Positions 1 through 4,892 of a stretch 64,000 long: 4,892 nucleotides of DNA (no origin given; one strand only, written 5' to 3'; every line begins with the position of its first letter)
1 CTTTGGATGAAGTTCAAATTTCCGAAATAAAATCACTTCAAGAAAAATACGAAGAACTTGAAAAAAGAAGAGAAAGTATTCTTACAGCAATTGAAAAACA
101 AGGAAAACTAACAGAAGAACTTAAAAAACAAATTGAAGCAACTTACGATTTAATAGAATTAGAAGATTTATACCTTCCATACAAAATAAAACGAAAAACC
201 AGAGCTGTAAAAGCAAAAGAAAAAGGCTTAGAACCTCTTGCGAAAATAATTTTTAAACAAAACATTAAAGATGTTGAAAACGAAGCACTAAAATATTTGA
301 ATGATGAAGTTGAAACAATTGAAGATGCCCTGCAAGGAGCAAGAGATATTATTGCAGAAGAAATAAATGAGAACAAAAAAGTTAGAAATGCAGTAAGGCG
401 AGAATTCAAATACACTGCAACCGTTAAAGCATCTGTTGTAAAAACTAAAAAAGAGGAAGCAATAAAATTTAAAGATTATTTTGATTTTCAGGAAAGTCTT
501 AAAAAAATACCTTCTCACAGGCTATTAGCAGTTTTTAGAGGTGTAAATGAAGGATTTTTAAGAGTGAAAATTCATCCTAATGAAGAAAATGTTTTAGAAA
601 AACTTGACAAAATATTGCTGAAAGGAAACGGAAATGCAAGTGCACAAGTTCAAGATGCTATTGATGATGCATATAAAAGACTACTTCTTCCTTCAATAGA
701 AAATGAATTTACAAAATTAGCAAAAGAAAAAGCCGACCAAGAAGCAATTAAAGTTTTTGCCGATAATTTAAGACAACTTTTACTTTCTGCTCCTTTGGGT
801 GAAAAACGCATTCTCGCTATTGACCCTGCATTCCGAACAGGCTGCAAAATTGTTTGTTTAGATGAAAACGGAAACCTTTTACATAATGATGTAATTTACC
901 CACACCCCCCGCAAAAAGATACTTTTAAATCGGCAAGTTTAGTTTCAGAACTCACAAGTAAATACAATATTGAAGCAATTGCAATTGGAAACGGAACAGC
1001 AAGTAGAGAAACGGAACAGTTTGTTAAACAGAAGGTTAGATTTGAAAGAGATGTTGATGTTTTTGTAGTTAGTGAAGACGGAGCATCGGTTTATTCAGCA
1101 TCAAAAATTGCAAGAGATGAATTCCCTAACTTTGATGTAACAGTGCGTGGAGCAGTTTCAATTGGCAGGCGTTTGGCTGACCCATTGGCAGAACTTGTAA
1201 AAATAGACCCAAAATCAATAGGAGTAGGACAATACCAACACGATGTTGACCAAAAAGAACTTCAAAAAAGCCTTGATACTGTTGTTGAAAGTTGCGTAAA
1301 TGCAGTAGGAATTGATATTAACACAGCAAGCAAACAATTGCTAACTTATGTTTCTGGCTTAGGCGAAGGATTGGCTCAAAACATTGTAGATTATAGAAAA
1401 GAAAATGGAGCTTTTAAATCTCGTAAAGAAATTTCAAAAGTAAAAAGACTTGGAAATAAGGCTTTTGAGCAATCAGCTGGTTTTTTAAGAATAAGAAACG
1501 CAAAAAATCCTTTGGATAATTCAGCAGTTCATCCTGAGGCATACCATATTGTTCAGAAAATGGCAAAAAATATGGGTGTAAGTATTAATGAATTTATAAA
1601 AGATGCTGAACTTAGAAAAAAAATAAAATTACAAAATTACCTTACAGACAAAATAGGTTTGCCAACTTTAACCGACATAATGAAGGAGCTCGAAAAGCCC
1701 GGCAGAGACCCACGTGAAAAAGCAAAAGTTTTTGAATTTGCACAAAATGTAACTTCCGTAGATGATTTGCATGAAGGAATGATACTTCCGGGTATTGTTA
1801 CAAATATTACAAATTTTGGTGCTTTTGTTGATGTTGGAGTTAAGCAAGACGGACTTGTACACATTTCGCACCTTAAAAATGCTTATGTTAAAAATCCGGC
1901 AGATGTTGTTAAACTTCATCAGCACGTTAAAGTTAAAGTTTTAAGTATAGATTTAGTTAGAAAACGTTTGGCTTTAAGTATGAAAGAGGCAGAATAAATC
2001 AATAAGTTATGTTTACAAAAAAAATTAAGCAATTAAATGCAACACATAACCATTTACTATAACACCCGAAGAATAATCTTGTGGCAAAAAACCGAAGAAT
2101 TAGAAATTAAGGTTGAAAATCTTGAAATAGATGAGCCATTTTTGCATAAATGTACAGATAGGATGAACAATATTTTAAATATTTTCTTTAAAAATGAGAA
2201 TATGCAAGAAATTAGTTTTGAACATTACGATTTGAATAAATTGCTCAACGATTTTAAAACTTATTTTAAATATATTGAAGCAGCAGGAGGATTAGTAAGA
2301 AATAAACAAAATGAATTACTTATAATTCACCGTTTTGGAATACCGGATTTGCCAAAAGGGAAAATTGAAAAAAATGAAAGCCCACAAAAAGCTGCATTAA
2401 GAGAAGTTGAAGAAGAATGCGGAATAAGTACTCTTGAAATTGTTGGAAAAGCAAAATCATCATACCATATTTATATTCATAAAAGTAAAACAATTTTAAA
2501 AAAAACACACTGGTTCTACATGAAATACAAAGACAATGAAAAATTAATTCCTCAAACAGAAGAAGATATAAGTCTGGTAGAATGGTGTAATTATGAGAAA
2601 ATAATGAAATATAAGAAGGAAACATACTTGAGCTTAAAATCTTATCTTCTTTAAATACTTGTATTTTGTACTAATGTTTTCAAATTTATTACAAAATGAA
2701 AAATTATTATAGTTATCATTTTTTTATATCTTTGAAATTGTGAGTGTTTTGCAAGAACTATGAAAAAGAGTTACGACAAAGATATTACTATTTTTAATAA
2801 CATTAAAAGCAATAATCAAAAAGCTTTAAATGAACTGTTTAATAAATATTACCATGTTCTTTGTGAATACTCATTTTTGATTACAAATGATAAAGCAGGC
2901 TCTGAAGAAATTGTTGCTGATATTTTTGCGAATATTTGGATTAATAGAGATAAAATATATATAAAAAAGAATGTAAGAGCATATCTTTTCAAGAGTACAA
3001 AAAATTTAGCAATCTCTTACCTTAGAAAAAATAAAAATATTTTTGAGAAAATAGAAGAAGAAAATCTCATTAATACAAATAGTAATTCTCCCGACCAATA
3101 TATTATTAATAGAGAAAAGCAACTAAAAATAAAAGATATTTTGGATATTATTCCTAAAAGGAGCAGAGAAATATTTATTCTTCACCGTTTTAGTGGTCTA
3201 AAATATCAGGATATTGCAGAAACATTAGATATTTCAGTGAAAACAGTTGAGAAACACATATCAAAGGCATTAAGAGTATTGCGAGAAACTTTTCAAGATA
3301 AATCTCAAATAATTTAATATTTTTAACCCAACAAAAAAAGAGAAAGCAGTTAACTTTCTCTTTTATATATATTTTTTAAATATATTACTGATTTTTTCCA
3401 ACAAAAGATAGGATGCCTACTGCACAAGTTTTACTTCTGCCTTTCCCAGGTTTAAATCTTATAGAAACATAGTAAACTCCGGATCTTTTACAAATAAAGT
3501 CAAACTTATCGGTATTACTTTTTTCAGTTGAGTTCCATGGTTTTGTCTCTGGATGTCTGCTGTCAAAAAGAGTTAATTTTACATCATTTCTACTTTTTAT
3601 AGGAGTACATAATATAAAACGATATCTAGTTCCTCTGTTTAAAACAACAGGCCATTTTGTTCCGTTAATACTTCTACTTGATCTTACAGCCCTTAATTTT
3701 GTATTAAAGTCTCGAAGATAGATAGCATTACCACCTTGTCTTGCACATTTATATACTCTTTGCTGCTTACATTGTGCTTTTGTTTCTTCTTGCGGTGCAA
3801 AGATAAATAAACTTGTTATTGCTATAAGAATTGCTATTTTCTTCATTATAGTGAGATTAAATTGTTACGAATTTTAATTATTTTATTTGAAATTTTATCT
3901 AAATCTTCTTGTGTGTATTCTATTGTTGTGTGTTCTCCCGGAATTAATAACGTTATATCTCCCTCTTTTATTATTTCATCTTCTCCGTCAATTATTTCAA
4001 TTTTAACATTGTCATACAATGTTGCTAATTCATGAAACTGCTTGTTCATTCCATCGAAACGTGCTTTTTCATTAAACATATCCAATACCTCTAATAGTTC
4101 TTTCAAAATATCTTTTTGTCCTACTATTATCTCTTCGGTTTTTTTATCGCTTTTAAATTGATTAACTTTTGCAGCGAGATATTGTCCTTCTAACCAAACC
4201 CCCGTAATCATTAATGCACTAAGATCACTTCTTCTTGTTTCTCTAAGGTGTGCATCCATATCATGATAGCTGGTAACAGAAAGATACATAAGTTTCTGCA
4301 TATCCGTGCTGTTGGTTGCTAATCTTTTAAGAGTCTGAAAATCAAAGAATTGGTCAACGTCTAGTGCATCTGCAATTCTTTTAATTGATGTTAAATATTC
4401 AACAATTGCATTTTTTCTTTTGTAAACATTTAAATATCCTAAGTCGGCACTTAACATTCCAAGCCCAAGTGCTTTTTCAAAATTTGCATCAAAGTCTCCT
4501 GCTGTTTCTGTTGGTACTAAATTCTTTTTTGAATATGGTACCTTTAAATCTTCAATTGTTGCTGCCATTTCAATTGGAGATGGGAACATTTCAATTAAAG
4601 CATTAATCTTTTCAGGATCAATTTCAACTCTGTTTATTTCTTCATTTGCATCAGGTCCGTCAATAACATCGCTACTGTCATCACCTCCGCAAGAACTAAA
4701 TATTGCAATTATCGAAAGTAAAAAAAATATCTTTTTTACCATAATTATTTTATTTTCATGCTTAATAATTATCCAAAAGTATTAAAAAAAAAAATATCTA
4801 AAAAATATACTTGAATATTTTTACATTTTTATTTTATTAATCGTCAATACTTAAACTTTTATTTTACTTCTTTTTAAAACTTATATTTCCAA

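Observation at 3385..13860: Sia-type partner-switch cassette without a diguanylate cyclase, next to an atypical ABC exporter and two secreted proteins: a candidate uncharacterised signalling-export system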

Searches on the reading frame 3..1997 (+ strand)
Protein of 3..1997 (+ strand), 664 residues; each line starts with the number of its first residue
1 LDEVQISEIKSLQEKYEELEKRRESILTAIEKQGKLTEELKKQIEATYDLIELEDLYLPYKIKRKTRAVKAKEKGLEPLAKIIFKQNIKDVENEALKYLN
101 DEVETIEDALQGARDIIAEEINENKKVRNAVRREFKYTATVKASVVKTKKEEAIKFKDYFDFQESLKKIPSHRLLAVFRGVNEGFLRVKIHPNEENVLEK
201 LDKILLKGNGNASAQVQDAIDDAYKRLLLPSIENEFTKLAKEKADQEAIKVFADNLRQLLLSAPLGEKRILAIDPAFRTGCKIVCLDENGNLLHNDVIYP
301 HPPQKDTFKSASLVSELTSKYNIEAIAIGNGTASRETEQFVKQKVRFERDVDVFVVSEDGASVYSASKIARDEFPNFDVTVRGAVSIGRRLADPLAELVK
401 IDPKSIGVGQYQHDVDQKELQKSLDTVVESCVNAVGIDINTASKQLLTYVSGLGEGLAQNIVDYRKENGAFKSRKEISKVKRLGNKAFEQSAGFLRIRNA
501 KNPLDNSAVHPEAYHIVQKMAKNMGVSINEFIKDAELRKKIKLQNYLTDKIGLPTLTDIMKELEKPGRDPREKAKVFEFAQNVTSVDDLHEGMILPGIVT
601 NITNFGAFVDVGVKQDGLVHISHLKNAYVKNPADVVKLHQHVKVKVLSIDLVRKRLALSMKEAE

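Call 50: search_protein_families(library=pfam, proteins=[window:3-1997:+], max_evalue=0.0001)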
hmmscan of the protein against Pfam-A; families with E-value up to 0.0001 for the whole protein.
window:3-1997:+ (664 aa): 10 families
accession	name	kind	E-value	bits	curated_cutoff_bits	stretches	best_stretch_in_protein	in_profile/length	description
PF16921.10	Tex_YqgF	-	1.9e-50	170.9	27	1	268-391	1-125/126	Tex protein YqgF-like domain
PF22706.1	Tex_central_region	-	8.6e-37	127.3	27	1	90-252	5-178/178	Tex central region-like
PF12836.13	HHH_3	-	1.8e-28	98.9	27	1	432-496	1-65/65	Helix-hairpin-helix motif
PF17674.7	HHH_9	-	3.6e-25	89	23.1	1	502-571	1-70/70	HHH domain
PF00575.29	S1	-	1.9e-20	73.5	22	1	590-661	3-74/74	S1 RNA binding domain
PF14635.12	HHH_7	-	2.2e-11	44.5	27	1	405-497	5-103/104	Helix-hairpin-helix motif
PF14639.11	YqgF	-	3.2e-07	30.7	35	1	349-399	97-147/150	Holliday-junction resolvase-like of SPT6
PF23459.1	S1_RRP5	-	6.9e-07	30.2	27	1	589-659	1-71/72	RRP5 S1 domain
PF21710.3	Spt6_S1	-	5.5e-05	23.8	27.5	0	586-662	11-88/91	Spt6, S1/OB domain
PF03934.19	T2SSK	-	8.4e-05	23.3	24.2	0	437-485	1-49/63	Type II secretion system (T2SS), protein K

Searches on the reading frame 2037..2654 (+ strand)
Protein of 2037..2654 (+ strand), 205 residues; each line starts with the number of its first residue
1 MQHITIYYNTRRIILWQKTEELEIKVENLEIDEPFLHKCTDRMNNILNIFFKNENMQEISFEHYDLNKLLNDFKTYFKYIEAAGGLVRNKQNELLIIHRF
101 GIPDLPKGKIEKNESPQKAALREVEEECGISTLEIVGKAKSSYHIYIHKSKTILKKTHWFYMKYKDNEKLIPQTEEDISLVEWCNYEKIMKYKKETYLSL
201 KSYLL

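Call 50: search_protein_families(library=pfam, proteins=[window:2037-2654:+], max_evalue=0.0001)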
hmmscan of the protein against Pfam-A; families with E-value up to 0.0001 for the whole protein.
window:2037-2654:+ (205 aa): 1 family
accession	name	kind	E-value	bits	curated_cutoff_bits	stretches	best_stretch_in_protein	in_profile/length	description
PF00293.34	NUDIX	-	5.8e-18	65.6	21.1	1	80-192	3-121/134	NUDIX domain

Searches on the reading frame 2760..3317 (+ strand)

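Call 50: search_protein_families(library=pfam, proteins=[window:2760-3317:+], max_evalue=0.0001)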
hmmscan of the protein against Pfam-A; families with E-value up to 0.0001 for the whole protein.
window:2760-3317:+ (185 aa): 5 families
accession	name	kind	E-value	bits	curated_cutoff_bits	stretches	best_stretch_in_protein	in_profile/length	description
PF08281.18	Sigma70_r4_2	-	2.1e-15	56.5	25.7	1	123-172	3-52/54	Sigma-70, region 4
PF04545.22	Sigma70_r4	-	7.8e-09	35.4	24.1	1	128-176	2-50/50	Sigma-70, region 4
PF04542.20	Sigma70_r2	-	3.1e-07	30.5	24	1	26-92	1-69/71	Sigma-70 region 2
PF07638.17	Sigma70_ECF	-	8.5e-06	26.2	21.1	0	126-168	132-173/185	ECF sigma factor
PF00196.25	GerE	-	2.3e-05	24.4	23.5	1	136-172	6-43/57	Bacterial regulatory proteins, luxR family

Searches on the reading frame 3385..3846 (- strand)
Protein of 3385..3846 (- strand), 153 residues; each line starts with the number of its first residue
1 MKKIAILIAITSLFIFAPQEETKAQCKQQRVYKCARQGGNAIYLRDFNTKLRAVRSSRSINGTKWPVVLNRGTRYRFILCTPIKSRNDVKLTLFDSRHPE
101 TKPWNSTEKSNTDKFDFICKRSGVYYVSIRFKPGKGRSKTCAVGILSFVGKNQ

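Call 4: search_protein_families(library=pfam, proteins=[window:3385-3846:-], max_evalue=0.01)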
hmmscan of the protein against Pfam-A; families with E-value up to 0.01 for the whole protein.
window:3385-3846:- (153 aa): 0 families

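Call 5: search_protein_families(library=ncbifam, proteins=[window:3385-3846:-], max_evalue=0.01)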
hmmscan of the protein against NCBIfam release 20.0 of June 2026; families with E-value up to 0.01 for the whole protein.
window:3385-3846:- (153 aa): 0 families

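Call 76: search_protein_families(library=padloc, proteins=[window:3385-3846:-], max_evalue=0.001)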
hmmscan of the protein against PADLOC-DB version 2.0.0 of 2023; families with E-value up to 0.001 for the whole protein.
window:3385-3846:- (153 aa): 0 families

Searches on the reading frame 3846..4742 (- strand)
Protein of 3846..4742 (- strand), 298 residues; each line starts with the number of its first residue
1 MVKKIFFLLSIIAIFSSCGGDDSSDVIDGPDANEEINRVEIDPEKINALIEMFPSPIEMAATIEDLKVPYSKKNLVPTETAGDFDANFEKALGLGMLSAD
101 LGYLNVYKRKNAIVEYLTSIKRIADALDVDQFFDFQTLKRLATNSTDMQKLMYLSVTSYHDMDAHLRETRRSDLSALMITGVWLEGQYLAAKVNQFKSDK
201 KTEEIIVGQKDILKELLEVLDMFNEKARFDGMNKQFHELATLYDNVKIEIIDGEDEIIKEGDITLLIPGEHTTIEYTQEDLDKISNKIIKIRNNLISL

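Call 4: search_protein_families(library=pfam, proteins=[window:3846-4742:-], max_evalue=0.01)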
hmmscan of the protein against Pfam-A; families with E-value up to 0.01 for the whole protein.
window:3846-4742:- (298 aa): 0 families

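Call 5: search_protein_families(library=ncbifam, proteins=[window:3846-4742:-], max_evalue=0.01)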
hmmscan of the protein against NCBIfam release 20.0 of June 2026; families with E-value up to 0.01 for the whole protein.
window:3846-4742:- (298 aa): 0 families

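Call 34: find_homologous_proteins(query=window:3846-4742:-, max_evalue=0.001)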
Query window:3846-4742:- (298 aa): 2418 proteins with E <= 0.001 among 4544 candidates; the best 120 are listed.
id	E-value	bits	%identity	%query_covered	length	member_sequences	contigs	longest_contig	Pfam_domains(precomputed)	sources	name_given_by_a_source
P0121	1.8e-188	643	100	100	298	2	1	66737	-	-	-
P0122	9.4e-147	506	78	100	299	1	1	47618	-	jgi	-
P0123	1.8e-146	505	79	100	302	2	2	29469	-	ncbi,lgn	-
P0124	1.4e-144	499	77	100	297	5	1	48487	-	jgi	-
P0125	5.4e-144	497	78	100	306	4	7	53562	-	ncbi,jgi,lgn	-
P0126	2.5e-143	495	79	100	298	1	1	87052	-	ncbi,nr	ncbi:MAG: hypothetical protein L3J35_06060 [Bacteroidales bacterium]|nr:hypothetical protein [Bacter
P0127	2.6e-141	488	76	100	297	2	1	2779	-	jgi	-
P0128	3.3e-141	488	77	100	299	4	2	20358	-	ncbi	-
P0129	1.7e-139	482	75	100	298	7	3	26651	-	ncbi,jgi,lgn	jgi:hypothetical protein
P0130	5.3e-139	480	75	100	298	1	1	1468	-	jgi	jgi:hypothetical protein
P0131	6.3e-139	480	74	100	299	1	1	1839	-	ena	-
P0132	7.6e-139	480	75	100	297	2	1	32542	-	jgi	-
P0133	2.3e-138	478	75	100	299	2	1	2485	-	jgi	-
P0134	6.0e-138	477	75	100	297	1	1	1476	-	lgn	-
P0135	1.1e-137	476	77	95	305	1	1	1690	-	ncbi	-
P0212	1.2e-67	246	41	100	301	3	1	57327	-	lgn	-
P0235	1.1e-65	240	41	100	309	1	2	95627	-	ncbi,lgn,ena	-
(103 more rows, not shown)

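Call 39: find_encoding_contigs(protein=P0235, flank=10000, max_places=2)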
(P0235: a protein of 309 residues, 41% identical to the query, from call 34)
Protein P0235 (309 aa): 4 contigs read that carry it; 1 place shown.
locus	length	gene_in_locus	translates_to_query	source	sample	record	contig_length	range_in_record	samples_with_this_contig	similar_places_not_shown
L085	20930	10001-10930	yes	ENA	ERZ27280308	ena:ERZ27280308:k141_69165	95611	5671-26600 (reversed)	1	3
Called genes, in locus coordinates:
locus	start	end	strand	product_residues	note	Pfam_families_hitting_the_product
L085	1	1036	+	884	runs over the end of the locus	PF01590:GAF, PF13185:GAF_2, PF00989:PAS (weak), PF08448:PAS_4 (weak), PF13426:PAS_9 (weak), PF08447:PAS_3 (weak), PF08448:PAS_4 (weak), PF13426:PAS_9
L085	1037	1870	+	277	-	PF03705:CheR_N, PF01739:CheR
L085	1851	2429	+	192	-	PF01339:CheB_methylest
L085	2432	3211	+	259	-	PF13185:GAF_2 (weak)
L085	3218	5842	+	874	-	PF13426:PAS_9 (faint), PF01590:GAF (weak), PF13185:GAF_2, PF00989:PAS (faint), PF08448:PAS_4 (faint), PF08447:PAS_3 (weak), PF07228:SpoIIE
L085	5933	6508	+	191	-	PF19788:DUF6272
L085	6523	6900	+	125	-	PF09345:SiaC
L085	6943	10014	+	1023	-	PF05099:TerB, PF00005:ABC_tran, PF19055:ABC2_membrane_7 (weak), PF12698:ABC2_membrane_3, PF01061:ABC2_membrane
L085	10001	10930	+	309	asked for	-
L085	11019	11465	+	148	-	-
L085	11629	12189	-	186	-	-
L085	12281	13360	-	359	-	PF05096:Glu_cyclase_2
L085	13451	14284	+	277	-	PF00215:OMPdecase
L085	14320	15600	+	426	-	PF11013:DUF2851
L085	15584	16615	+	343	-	PF07885:Ion_trans_2, PF02254:TrkA_N, PF02080:TrkA_C (weak)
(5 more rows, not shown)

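Call 40: find_encoding_contigs(protein=P0212, flank=10000, max_places=2)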
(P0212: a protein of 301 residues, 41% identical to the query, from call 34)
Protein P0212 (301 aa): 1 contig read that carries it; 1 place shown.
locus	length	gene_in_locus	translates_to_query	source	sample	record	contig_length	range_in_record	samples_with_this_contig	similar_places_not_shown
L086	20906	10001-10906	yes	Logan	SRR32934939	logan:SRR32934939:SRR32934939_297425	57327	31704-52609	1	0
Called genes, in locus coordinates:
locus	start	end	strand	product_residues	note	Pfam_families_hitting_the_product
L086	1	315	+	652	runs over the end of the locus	PF00672:HAMP (faint), PF01590:GAF (weak), PF13185:GAF_2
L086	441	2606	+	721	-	PF01590:GAF, PF13185:GAF_2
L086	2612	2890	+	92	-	-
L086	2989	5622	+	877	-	PF13185:GAF_2, PF00989:PAS, PF13426:PAS_9, PF08447:PAS_3 (weak), PF08448:PAS_4 (weak), PF07228:SpoIIE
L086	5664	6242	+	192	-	PF19788:DUF6272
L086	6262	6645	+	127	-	PF09345:SiaC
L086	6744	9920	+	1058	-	PF00005:ABC_tran, PF19055:ABC2_membrane_7 (weak), PF12698:ABC2_membrane_3, PF01061:ABC2_membrane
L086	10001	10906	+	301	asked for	-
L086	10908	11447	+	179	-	-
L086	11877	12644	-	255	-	PF13185:GAF_2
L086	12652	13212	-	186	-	PF01339:CheB_methylest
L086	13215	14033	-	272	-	PF01739:CheR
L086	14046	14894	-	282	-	PF01739:CheR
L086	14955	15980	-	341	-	-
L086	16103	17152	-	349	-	-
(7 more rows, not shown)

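Call 42: predict_structure(alignment_id=A3)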
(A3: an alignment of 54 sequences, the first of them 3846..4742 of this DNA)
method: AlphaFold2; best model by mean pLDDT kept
length: 298 residues; sequences in the alignment: 54
mean_pLDDT: 82.7   pTM: 0.77
mean pLDDT of the five models: 82.7, 80.8, 80.0, 80.0, 77.2
residues with pLDDT >= 90: 137; 70-90: 116; 50-70: 18; < 50: 27
segments of 3 or more residues with pLDDT < 50: 1-4, 15-37
pLDDT, mean of each block of 10 residues (from residue 1): 53 47 35 49 75 68 82 89 85 93 89 94 93 89 81 86 89 93 93 91 92 93 89 96 94 85 81 93 97 90
secondary structure, 60 per line:
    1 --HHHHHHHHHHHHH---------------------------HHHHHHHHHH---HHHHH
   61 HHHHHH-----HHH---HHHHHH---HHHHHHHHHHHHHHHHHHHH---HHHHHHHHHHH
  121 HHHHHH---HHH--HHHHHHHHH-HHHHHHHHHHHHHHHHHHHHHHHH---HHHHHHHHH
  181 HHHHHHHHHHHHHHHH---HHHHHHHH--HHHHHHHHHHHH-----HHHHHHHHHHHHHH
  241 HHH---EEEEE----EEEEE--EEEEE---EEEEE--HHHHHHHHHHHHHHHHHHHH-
elements in order: H3-15 H43-52 H56-66 H78-83 H87-106 H110-126 H135-143 H145-168 H172-196 H200-207 H210-221 H227-243 E247-251 E256-260 E263-267 E271-275 H278-297

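Call 46: fold_search(model_id=the predicted structure, library=pdb)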
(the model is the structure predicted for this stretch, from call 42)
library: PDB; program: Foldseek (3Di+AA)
matches with E <= 10: 150; with E <= 0.001: 0
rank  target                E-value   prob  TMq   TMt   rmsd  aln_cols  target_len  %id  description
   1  6fes_B                2.2e-01  0.69  0.26  0.22  12.5       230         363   14  Crystal structure of novel repeat protein BRIC2 fused to DARPin D12 (released 2018-09-05)
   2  6f65                  5.3e-01  0.09  0.16  0.16  19.2       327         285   10  R2-like ligand-binding oxidase A171F mutant with aerobically reconstituted Mn/Fe cofactor (released 2018-12-19)
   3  8xpq_A                6.6e-01  0.12  0.15  0.06  21.7       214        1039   12  Structure of the sea urchin spSLC9C1 in state-2 w/o cAMP dimer (released 2024-07-17)
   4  8e12_C                8.0e-01  0.23  0.21  0.34  14.4       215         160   10  Homotrimeric variant of tcTRP9, BGL14 (released 2023-04-12)
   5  5jr9_A                8.3e-01  0.13  0.16  0.23  21.6       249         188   16  Crystal structure of apo-NeC3PO (released 2016-09-28)
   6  5jr9_D                8.7e-01  0.12  0.14  0.22  17.9       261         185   11  Crystal structure of apo-NeC3PO (released 2016-09-28)
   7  6f6b                  8.7e-01  0.08  0.19  0.19  20.0       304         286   13  R2-like ligand-binding oxidase A171F mutant with anaerobically reconstituted Mn/Fe cofactor (released 2018-12-19)
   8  5jr9_C                1.0e+00  0.11  0.14  0.22  18.0       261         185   11  Crystal structure of apo-NeC3PO (released 2016-09-28)
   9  5k7v_A                1.1e+00  0.12  0.21  0.22  17.0       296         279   10  Computational Design of Self-Assembling Cyclic Protein Homooligomers (released 2017-04-12)
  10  5jrc_A                1.2e+00  0.10  0.14  0.22  20.8       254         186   14  Crystal structure of NeC3PO in complex with ssRNA. (released 2016-09-28)
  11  8e12_B                1.3e+00  0.16  0.20  0.30  13.3       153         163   14  Homotrimeric variant of tcTRP9, BGL14 (released 2023-04-12)
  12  5jr9_B                1.3e+00  0.09  0.14  0.22  20.3       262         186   14  Crystal structure of apo-NeC3PO (released 2016-09-28)
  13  6i90                  1.3e+00  0.06  0.16  0.17  15.9       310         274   10  R2-like ligand-binding oxidase G68F mutant with aerobically reconstituted Mn/Fe cofactor (released 2019-10-16)
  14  9lm7_B                1.4e+00  0.12  0.18  0.16  15.6       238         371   13  Crystal structrue of bvFP-Pr1-88.4 (released 2026-01-28)
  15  5y4c                  1.4e+00  0.11  0.22  0.26  15.8       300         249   11  Crystal structure of EfeO-like protein Algp7 in complex with a metal ion (released 2017-10-04)
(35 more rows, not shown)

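Call 76: search_protein_families(library=padloc, proteins=[window:3846-4742:-], max_evalue=0.001)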
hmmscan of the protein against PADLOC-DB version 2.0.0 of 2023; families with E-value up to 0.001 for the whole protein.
window:3846-4742:- (298 aa): 0 families
